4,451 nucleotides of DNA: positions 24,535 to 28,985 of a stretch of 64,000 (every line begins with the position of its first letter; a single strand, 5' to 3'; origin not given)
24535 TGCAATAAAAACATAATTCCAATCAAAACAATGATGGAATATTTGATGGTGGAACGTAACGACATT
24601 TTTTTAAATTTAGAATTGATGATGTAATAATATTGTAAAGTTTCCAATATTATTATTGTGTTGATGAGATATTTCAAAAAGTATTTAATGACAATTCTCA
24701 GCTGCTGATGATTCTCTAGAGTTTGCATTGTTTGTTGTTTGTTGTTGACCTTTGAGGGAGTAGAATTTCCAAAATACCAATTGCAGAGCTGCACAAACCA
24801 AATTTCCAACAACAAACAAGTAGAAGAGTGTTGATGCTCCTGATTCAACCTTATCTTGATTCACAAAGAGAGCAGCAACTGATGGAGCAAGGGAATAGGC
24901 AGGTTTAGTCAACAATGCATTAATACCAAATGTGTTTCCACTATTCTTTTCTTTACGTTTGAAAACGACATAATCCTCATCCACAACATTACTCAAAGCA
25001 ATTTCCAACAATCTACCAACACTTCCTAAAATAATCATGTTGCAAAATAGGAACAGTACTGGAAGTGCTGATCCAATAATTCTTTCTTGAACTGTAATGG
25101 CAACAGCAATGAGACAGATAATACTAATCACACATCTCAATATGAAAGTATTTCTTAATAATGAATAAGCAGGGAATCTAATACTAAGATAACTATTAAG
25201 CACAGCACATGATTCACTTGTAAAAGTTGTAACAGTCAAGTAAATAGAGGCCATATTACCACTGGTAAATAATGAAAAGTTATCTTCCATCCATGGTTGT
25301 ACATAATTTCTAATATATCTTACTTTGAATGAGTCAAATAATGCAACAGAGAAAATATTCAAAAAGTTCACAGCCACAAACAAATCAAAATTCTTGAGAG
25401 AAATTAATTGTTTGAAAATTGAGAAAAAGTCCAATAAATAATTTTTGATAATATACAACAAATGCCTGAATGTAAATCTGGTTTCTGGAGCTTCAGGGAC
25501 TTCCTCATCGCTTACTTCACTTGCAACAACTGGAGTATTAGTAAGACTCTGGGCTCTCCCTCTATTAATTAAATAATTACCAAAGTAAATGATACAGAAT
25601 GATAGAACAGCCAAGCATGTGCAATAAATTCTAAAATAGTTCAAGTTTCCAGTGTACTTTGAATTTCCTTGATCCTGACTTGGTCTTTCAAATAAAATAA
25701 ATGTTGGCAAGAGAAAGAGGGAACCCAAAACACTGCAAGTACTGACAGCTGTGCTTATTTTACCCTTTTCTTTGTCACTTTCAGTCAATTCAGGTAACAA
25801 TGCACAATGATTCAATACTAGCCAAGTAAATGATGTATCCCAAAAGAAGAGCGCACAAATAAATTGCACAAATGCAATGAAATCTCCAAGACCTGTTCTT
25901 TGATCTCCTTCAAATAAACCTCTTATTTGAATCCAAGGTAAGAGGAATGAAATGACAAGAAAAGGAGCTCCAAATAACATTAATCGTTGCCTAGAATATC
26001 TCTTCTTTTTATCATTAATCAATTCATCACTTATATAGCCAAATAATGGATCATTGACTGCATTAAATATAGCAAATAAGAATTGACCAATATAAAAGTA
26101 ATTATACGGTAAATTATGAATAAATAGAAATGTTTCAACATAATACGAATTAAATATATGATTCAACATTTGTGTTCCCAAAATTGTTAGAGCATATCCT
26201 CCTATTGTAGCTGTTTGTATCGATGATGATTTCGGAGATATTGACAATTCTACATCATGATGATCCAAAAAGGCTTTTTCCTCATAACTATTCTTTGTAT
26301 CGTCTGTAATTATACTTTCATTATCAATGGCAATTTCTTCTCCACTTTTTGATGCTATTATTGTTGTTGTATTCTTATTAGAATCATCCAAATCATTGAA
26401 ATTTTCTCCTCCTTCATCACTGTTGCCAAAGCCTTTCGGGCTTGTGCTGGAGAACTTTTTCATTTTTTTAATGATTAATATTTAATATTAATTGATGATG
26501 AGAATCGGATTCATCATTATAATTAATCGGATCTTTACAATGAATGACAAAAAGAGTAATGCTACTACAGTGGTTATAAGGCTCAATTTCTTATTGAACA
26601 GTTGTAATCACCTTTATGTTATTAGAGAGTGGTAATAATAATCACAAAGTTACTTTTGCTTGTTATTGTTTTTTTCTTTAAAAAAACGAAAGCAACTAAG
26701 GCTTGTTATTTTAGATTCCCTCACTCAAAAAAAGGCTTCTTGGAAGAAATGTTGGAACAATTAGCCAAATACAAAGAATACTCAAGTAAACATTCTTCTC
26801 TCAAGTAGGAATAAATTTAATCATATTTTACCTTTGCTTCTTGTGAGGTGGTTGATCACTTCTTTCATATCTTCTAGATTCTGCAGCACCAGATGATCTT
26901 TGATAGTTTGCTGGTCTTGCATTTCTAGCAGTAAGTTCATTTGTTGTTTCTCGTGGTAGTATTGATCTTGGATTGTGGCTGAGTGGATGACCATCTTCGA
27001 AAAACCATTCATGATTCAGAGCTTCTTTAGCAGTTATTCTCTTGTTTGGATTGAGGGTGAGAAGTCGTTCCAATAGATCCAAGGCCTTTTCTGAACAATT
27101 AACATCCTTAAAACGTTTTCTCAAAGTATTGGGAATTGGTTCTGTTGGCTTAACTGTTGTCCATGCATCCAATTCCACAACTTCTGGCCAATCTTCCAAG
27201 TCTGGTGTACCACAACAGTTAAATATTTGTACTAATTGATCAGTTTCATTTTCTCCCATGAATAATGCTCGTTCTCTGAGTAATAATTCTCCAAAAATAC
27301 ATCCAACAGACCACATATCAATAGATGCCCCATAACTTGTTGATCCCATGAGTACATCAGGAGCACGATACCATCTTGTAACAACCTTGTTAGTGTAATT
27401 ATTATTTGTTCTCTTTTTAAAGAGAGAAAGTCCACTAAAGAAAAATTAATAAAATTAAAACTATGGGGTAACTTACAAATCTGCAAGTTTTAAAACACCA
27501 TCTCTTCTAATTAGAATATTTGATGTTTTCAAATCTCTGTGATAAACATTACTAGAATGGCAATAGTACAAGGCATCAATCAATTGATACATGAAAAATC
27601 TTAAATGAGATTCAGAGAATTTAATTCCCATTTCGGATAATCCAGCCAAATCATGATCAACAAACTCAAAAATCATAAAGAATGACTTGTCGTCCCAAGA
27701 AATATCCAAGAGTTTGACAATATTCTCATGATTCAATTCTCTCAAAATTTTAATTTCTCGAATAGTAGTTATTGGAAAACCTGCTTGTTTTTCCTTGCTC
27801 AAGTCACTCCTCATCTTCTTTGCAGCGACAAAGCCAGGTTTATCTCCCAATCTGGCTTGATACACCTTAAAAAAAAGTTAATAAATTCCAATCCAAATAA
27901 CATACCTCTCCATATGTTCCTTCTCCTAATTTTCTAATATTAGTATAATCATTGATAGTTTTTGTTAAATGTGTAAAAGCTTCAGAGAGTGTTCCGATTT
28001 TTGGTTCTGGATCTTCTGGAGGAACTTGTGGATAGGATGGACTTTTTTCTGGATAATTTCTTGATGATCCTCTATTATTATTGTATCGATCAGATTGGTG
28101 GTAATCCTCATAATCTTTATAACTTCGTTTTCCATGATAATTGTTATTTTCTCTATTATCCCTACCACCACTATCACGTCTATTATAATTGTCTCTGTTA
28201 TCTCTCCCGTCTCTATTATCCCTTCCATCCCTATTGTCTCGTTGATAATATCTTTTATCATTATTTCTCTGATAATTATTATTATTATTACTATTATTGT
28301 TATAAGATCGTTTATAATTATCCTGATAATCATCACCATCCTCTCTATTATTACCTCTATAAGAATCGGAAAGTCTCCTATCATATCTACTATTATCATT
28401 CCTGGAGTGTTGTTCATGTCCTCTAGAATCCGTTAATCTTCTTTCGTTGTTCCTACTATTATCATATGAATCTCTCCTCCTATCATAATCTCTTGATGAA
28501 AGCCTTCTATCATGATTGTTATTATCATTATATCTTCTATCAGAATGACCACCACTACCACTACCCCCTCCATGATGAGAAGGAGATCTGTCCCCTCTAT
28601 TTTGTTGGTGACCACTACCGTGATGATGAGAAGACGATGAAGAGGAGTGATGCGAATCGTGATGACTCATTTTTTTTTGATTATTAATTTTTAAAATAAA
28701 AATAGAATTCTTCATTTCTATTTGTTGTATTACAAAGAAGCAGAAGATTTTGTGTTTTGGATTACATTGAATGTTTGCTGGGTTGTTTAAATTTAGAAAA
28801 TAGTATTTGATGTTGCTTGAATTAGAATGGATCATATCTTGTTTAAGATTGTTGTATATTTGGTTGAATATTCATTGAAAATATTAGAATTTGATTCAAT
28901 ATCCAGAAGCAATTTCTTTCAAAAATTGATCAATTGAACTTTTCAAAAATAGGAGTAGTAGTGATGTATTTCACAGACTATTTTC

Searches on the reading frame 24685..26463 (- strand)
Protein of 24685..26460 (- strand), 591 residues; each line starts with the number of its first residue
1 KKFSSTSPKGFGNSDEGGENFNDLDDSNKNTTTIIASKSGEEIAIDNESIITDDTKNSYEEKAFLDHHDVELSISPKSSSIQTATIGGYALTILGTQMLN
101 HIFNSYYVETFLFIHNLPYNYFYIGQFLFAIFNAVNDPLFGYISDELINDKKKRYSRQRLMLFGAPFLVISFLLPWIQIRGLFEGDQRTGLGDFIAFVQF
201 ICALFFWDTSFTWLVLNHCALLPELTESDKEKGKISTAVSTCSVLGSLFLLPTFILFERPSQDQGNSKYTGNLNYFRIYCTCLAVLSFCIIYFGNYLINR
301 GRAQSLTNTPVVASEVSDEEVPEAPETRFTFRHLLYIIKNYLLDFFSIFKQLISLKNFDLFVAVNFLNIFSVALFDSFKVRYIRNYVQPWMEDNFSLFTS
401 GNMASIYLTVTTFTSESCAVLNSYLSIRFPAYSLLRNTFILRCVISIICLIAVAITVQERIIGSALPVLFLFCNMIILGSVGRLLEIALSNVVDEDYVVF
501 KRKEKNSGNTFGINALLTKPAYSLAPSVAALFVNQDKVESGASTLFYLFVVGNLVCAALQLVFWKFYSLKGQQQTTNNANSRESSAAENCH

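Call 18: find_encoding_contigs(protein=window:24685-26460:-, flank=1000, max_places=3)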
Protein window:24685-26460:- (591 aa): no gene with exactly this product is on record in the collection.

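Call 20: find_encoding_contigs(protein=window:24688-26463:-, flank=1000, max_places=3)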
Protein window:24688-26463:- (592 aa): no gene with exactly this product is on record in the collection.

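Call 37: search_protein_families(library=pfam, proteins=[window:24688-26463:-], max_evalue=0.00001)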
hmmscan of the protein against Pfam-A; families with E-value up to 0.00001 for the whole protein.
window:24688-26463:- (592 aa): 1 family
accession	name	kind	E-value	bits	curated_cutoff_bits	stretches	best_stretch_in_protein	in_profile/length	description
PF13347.12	MFS_2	-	9.5e-17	61.1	27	1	96-295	8-189/427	MFS/sugar transport protein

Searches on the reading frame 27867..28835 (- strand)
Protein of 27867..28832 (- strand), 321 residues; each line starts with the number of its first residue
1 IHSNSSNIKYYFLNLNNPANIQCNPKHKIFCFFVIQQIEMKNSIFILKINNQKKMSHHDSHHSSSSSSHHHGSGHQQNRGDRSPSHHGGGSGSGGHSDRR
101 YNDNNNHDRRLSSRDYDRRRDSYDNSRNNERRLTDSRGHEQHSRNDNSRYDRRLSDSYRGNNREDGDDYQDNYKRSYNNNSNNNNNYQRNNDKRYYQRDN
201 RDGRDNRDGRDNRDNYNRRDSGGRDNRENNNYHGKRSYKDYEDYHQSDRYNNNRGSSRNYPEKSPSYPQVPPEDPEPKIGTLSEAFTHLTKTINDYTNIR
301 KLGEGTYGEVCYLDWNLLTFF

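Call 19: find_encoding_contigs(protein=window:27867-28832:-, flank=1000, max_places=3)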
Protein window:27867-28832:- (321 aa): no gene with exactly this product is on record in the collection.

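Call 21: find_encoding_contigs(protein=window:27870-28835:-, flank=1000, max_places=3)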
Protein window:27870-28835:- (322 aa): no gene with exactly this product is on record in the collection.

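Call 37: search_protein_families(library=pfam, proteins=[window:27870-28835:-], max_evalue=0.00001)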
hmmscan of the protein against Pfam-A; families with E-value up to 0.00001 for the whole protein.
window:27870-28835:- (322 aa): 0 families
